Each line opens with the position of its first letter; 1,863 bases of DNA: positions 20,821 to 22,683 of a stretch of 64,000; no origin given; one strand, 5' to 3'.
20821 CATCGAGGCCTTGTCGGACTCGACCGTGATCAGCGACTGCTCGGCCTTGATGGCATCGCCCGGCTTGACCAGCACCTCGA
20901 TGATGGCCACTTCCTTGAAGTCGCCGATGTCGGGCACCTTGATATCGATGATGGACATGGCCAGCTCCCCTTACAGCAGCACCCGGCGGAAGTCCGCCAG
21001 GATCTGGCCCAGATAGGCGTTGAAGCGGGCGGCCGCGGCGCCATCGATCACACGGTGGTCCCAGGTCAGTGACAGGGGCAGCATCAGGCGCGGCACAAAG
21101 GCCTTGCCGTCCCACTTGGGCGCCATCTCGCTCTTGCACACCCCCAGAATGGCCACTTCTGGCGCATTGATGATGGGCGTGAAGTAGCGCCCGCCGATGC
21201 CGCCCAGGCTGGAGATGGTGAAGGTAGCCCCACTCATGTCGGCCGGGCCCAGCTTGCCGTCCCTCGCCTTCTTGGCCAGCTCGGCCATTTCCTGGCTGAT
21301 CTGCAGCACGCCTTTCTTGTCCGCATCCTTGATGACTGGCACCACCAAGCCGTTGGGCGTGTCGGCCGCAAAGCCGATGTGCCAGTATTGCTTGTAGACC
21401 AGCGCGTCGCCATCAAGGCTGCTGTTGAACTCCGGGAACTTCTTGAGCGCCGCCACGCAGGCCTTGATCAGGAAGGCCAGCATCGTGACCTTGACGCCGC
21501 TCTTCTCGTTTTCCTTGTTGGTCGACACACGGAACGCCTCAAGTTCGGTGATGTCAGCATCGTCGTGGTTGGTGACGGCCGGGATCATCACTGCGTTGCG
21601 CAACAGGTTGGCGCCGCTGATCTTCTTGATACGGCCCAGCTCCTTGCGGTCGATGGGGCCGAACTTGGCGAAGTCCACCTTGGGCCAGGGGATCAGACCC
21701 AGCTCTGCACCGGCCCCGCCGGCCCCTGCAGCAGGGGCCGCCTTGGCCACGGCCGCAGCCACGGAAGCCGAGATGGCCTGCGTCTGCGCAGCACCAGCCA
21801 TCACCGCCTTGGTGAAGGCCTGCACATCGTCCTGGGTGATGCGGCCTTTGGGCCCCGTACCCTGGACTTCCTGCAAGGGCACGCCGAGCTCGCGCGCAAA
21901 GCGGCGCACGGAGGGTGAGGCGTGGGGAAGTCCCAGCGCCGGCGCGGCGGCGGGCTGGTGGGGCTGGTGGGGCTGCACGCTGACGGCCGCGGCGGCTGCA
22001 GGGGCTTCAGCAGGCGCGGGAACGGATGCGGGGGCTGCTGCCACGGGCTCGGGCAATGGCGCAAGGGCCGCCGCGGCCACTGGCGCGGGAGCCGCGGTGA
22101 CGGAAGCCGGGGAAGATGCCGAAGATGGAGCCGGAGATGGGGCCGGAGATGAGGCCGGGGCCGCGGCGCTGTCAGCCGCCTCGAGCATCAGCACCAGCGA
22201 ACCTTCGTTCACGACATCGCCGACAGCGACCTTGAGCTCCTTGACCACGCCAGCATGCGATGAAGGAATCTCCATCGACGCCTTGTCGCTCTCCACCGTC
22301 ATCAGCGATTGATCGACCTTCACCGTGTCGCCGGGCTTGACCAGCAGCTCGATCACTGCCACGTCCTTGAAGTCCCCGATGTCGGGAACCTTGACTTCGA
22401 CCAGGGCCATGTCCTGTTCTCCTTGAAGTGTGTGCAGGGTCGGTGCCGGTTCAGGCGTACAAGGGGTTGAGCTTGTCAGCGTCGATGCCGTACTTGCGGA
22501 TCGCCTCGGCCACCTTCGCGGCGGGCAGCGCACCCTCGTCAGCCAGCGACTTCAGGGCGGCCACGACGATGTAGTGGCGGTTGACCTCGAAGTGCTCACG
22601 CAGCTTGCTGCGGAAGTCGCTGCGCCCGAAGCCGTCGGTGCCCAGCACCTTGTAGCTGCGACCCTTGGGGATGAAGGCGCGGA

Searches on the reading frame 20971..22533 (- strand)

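Call 97: search_protein_families(library=pfam, proteins=[window:20971-22533:-], max_evalue=0.001)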
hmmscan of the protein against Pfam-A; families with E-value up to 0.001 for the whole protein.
window:20971-22533:- (520 aa): 3 families
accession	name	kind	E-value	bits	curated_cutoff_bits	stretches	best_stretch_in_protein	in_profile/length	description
PF00198.28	2-oxoacid_dh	-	7.2e-79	264.9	23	1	295-519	5-231/232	2-oxoacid dehydrogenases acyltransferase (catalytic domain)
PF00364.28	Biotin_lipoyl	-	8.5e-21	74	22.1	1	46-116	2-72/73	Biotin-requiring enzyme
PF02817.22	E3_binding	-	5.8e-17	62.1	23.7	1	203-238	1-36/36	e3 binding domain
